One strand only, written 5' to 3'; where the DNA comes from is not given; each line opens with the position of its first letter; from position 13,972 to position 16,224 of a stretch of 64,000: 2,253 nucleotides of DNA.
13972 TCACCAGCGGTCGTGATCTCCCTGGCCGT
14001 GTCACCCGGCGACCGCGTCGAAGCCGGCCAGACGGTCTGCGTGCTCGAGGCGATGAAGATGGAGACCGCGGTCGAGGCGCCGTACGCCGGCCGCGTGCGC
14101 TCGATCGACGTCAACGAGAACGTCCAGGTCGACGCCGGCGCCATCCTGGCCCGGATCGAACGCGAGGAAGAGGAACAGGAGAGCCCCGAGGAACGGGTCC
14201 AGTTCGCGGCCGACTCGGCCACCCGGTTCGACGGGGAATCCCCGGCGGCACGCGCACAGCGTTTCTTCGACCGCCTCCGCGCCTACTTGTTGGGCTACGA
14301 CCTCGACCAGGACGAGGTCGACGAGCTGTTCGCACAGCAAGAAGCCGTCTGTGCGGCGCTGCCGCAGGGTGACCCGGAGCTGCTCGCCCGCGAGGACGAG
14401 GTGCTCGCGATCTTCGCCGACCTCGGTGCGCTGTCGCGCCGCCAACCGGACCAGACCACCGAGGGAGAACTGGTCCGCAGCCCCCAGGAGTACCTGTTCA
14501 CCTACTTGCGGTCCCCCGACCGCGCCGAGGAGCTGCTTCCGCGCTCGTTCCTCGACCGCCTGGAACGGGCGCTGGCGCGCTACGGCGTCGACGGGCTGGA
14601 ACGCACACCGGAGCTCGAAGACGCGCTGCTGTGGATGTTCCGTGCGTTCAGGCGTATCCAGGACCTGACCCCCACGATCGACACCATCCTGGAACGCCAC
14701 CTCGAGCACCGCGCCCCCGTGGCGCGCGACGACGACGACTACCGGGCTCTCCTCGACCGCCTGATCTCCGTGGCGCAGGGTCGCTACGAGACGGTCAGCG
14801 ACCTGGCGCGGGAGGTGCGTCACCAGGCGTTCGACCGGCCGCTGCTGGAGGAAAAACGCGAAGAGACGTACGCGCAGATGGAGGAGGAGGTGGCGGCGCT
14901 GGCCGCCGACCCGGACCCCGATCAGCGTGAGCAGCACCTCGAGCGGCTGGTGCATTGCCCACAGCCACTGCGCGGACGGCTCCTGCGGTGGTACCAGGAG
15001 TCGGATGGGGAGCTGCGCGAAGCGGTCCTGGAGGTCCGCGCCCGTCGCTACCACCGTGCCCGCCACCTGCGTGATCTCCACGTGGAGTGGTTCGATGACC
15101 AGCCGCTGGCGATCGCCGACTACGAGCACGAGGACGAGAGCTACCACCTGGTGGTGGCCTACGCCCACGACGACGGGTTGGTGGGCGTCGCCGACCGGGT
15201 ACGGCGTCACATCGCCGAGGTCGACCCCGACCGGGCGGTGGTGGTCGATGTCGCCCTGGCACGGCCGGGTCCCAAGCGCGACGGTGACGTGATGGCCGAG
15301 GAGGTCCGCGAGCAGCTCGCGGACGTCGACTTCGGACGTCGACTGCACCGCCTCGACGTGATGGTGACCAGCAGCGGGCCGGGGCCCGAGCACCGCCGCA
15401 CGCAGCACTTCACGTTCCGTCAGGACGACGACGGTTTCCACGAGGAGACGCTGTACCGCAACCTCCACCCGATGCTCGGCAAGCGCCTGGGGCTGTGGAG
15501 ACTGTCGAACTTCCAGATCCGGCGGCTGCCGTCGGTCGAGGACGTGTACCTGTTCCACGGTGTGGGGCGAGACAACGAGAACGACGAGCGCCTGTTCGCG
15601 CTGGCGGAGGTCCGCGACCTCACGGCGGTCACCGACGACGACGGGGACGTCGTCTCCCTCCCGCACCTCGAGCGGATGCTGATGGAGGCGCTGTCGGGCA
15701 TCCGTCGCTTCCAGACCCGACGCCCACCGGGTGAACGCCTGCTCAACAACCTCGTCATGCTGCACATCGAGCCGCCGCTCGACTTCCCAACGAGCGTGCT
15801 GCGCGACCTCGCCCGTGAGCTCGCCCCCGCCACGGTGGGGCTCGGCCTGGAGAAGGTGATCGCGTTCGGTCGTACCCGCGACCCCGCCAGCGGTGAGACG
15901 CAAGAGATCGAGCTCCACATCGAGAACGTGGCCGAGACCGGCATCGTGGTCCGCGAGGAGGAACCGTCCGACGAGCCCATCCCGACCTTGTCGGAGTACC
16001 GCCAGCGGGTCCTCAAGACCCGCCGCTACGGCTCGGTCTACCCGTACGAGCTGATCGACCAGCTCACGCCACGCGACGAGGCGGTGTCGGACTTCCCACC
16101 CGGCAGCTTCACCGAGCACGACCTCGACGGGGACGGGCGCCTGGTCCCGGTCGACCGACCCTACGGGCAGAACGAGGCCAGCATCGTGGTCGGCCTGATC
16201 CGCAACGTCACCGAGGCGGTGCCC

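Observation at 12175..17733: Eukaryote-like single-chain carboxylase (BC-BCCP-central region-CT, 1852 aa) as the last gene of a FAS-II operon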

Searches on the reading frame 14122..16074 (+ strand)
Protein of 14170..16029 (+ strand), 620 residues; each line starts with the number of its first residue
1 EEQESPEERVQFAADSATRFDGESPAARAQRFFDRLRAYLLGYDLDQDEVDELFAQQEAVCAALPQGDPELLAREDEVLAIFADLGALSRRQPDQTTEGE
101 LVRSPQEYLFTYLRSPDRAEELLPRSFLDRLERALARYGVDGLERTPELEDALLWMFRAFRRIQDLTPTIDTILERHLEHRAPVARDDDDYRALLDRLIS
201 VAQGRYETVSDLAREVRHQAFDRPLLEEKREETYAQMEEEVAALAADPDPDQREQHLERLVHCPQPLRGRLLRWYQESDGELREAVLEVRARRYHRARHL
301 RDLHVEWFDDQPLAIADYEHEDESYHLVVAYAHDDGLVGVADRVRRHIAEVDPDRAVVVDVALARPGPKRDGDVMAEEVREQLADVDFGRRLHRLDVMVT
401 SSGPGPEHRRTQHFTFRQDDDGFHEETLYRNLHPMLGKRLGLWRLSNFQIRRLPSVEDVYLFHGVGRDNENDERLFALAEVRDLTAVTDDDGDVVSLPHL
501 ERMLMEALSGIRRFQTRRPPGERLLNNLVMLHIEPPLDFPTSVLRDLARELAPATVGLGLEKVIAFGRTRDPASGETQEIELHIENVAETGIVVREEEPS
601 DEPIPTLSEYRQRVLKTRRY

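Call 44: predict_structure(alignment_id=A1)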
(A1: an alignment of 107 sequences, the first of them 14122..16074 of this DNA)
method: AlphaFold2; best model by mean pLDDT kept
length: 651 residues; sequences in the alignment: 107
mean_pLDDT: 91.4   pTM: 0.87
mean pLDDT of the five models: 91.4, 89.7, 89.4, 89.4, 89.3
residues with pLDDT >= 90: 546; 70-90: 58; 50-70: 21; < 50: 26
segments of 3 or more residues with pLDDT < 50: 1-3, 12-32
pLDDT, mean of each block of 10 residues (from residue 1): 50 46 43 67 95 96 93 94 93 98 88 69 93 94 96 96 95 95 96 91 92 94 94 94 95 97 95 96 93 95 97 97 96 97 96 96 97 97 94 97 97 94 91 97 96 96 97 95 98 97 93 95 96 95 97 92 91 94 94 96 84 95 95 89 79 50
secondary structure, 60 per line:
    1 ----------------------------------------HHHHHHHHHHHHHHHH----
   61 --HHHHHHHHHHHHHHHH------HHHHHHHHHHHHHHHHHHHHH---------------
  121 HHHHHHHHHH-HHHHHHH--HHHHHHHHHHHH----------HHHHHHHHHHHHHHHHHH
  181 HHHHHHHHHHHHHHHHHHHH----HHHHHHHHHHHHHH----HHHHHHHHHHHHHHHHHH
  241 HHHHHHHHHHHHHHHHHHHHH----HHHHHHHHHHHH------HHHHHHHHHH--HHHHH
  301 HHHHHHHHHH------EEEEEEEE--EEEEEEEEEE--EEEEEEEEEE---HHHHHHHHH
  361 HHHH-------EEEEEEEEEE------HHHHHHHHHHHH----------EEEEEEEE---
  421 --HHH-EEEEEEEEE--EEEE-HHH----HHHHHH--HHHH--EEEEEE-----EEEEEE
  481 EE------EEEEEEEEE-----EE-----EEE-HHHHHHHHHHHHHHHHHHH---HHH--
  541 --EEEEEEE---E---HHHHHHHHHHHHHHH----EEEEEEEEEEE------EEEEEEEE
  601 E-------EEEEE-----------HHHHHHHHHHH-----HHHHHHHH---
elements in order: H41-56 H63-78 H85-105 H121-130 H132-138 H141-152 H163-200 H205-218 H223-261 H266-277 H284-293 H296-310 E317-324 E327-336 E339-348 H352-364 E372-381 H388-399 E410-417 E427-435 E438-441 H450-455 H458-461 E464-469 E475-482 E489-497 E510-512 H514-532 E543-549 H557-571 E576-586 E593-601 E609-613 H625-635 H641-648

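Call 47: fold_search(model_id=the predicted structure, library=pdb)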
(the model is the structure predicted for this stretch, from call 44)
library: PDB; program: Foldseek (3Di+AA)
matches with E <= 10: 988; with E <= 0.001: 32
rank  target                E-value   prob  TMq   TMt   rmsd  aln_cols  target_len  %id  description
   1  5csk_B                9.1e-24  1.00  0.50  0.19  14.9       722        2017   15  Crystal structure of yeast acetyl-CoA carboxylase, unbiotinylated (released 2015-10-28)
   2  5csk_A                1.2e-23  1.00  0.50  0.19  15.5       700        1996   15  Crystal structure of yeast acetyl-CoA carboxylase, unbiotinylated (released 2015-10-28)
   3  5csl_A                4.2e-23  1.00  0.48  0.18  15.6       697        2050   17  Crystal structure of the 500 kD yeast acetyl-CoA carboxylase holoenzyme dimer (released 2015-10-28)
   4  5csl_B                4.4e-23  1.00  0.50  0.18  14.6       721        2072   15  Crystal structure of the 500 kD yeast acetyl-CoA carboxylase holoenzyme dimer (released 2015-10-28)
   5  8xl0_E                4.9e-23  1.00  0.53  0.22  15.7       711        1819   16  Citrate-induced filament of human acetyl-coenzyme A carboxylase 1 (ACC1-citrate) (released 2024-10-23)
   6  8xkz_C                9.4e-23  1.00  0.53  0.19  15.7       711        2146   16  Core region of the citrate-induced human acetyl-CoA carboxylase 1 filament (ACC1-citrate) (released 2024-10-23)
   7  5csa_B                2.0e-22  1.00  0.48  0.38  16.8       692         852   16  Crystal structure of domains BT-BCCP-AC1-AC5 of yeast acetyl-CoA carboxylase (released 2015-10-28)
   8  5i6e                  2.3e-22  1.00  0.47  0.45  19.9       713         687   15  Crystal structure of the central domain of yeast acetyl-CoA carboxylase (released 2016-04-20)
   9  8xl2_C                3.2e-22  1.00  0.58  0.31  15.1       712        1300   16  Human acetyl-CoA carboxylase 1 filament in complex with acetyl-CoA (ACC1-inact) (released 2024-10-23)
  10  8xl1_A                4.3e-22  1.00  0.58  0.27  15.1       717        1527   16  Core region of the human acetyl-CoA carboxylase 1 filament in complex with acetyl-CoA (ACC1-inact) (released 2024-10-23)
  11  5csa_A                4.7e-22  1.00  0.45  0.36  17.0       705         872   15  Crystal structure of domains BT-BCCP-AC1-AC5 of yeast acetyl-CoA carboxylase (released 2015-10-28)
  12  5i6h_B                1.4e-21  1.00  0.46  0.24  19.1       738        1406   18  Crystal structure of CD-CT domains of Chaetomium thermophilum acetyl-CoA carboxylase (released 2016-04-20)
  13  5i6h_A                1.5e-21  1.00  0.47  0.24  18.5       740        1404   18  Crystal structure of CD-CT domains of Chaetomium thermophilum acetyl-CoA carboxylase (released 2016-04-20)
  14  5i6i_B                2.0e-21  1.00  0.51  0.27  15.8       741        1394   18  Crystal structure of a dBCCP-variant of Chaetomium thermophilum acetyl-CoA carboxylase (released 2016-04-20)
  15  6g2h_D                1.2e-19  1.00  0.51  0.24  16.1       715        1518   15  Filament of acetyl-CoA carboxylase and BRCT domains of BRCA1 (ACC-BRCT) core at 4.6 A resolution (released 2018-06-13)
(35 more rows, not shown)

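Call 48: search_protein_representatives(protein=window:14170-16029:+)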
Query: 620 residues. Proteins with E-value up to 0.001 (for the whole library): 1548; up to 1e-10: 1034; up to 1e-30: 326. The best 150 are listed.
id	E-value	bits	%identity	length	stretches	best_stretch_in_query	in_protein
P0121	3.6e-161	554.4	49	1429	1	9-619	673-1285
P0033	8.9e-149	513.5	46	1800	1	25-619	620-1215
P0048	3.3e-148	511.6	47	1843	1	25-619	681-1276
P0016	8.0e-148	510.3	48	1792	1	27-619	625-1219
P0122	2.7e-147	508.5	45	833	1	23-619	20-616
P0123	5.8e-136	471.2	47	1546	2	190-619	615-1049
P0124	8.1e-136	470.7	43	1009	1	19-619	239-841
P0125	1.3e-130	453.4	45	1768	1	22-619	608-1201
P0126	3.5e-130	452.1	41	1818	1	10-619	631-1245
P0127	4.3e-126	438.6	42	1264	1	8-612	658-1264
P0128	9.1e-121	421.0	45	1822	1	29-619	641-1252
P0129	3.6e-120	419.0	43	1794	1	22-619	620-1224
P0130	1.8e-119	416.7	42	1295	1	26-619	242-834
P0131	8.1e-119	414.5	40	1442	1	22-619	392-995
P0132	3.1e-118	412.6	41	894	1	5-584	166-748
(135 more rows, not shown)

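Call 60: search_solved_structures(query=A1, max_evalue=1e-20, show_alignments=1)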
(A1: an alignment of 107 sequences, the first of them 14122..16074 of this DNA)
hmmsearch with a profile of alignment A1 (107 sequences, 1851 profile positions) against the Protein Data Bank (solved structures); distinct sequences matched with E-value up to 1e-20: 97 (the best 60 are shown).
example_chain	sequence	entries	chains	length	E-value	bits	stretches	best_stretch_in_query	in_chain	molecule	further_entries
3u9s_A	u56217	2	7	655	2.1e-154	519.5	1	3-663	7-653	Methylcrotonyl-CoA carboxylase, alpha-subunit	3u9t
8xkz_C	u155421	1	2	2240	1.2e-144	487.1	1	143-982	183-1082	Acetyl-CoA carboxylase 1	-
6g2i_D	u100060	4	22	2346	1.8e-144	486.6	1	143-982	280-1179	Acetyl-CoA carboxylase 1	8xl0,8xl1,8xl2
6g2d_B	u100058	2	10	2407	2.1e-144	486.3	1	143-982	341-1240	Acetyl-CoA carboxylase 1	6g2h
5csk_A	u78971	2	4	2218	1.4e-141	477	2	4-337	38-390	Acetyl-CoA carboxylase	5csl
9tps_G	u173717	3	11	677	2.3e-141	476.3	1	4-663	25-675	Biotin carboxylase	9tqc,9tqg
9yx0_D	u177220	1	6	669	6.6e-141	474.7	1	4-667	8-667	biotin carboxylase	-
9wkr_A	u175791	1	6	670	2.9e-138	466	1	3-661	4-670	Propionyl-CoA carboxylase alpha chain, mitochondrial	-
7ybu_A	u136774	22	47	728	4.7e-138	465.3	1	3-661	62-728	Propionyl-CoA carboxylase alpha chain, mitochondrial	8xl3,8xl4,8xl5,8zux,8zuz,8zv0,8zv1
8j4z_E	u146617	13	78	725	1.8e-137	463.4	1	3-668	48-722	Methylcrotonoyl-CoA carboxylase subunit alpha, mitochondrial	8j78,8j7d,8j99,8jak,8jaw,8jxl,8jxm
8zuy_A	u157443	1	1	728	1.6e-136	460.2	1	3-661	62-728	Propionyl-CoA carboxylase alpha chain, mitochondrial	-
6ybp_G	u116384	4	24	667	2.7e-136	459.4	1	4-486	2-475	Propionyl-CoA carboxylase alpha subunit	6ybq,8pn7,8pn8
5i6i_A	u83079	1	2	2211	4.4e-133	448.8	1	4-590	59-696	Acetyl-CoA carboxylase-like protein,Acetyl-CoA carboxylase-like protein,Acetyl-CoA carboxy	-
7wta_A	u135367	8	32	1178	4.6e-133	448.8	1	3-470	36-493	Pyruvate carboxylase, mitochondrial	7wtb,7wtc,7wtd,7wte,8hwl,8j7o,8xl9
5mlk_A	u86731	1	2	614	1.4e-132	447.1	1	3-426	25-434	Acetyl-COA carboxylase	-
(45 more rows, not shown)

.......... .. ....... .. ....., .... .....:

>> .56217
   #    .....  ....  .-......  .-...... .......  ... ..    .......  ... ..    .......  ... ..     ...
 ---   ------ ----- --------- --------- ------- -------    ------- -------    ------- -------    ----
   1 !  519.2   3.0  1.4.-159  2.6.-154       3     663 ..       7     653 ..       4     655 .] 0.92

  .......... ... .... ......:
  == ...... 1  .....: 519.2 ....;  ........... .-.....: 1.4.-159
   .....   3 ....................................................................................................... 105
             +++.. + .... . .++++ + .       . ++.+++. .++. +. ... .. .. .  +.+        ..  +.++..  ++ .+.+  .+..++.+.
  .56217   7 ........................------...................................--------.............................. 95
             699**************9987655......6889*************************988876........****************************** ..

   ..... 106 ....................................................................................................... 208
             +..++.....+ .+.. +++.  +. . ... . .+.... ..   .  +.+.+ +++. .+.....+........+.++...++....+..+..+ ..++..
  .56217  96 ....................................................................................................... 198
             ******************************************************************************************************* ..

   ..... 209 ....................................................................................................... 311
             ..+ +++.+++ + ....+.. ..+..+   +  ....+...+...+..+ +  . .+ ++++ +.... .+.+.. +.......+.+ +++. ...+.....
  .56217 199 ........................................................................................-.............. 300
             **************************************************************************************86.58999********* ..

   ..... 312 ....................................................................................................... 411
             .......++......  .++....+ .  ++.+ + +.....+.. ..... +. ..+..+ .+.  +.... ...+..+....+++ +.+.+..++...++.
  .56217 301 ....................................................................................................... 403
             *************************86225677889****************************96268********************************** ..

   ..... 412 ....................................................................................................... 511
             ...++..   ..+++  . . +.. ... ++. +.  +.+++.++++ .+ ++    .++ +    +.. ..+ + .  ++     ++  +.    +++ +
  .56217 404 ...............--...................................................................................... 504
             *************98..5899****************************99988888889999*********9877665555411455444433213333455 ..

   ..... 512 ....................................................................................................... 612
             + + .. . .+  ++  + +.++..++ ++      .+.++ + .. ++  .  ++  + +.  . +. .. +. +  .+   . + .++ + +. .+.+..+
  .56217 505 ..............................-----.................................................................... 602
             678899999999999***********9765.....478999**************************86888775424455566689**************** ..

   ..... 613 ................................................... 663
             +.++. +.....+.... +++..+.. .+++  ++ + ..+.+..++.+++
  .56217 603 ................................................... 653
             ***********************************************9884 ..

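Call 75: search_protein_families(library=ncbifam, proteins=[window:14170-16029:+], max_evalue=0.01)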
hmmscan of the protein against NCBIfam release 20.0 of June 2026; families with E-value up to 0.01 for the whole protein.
window:14170-16029:+ (620 aa): 0 families
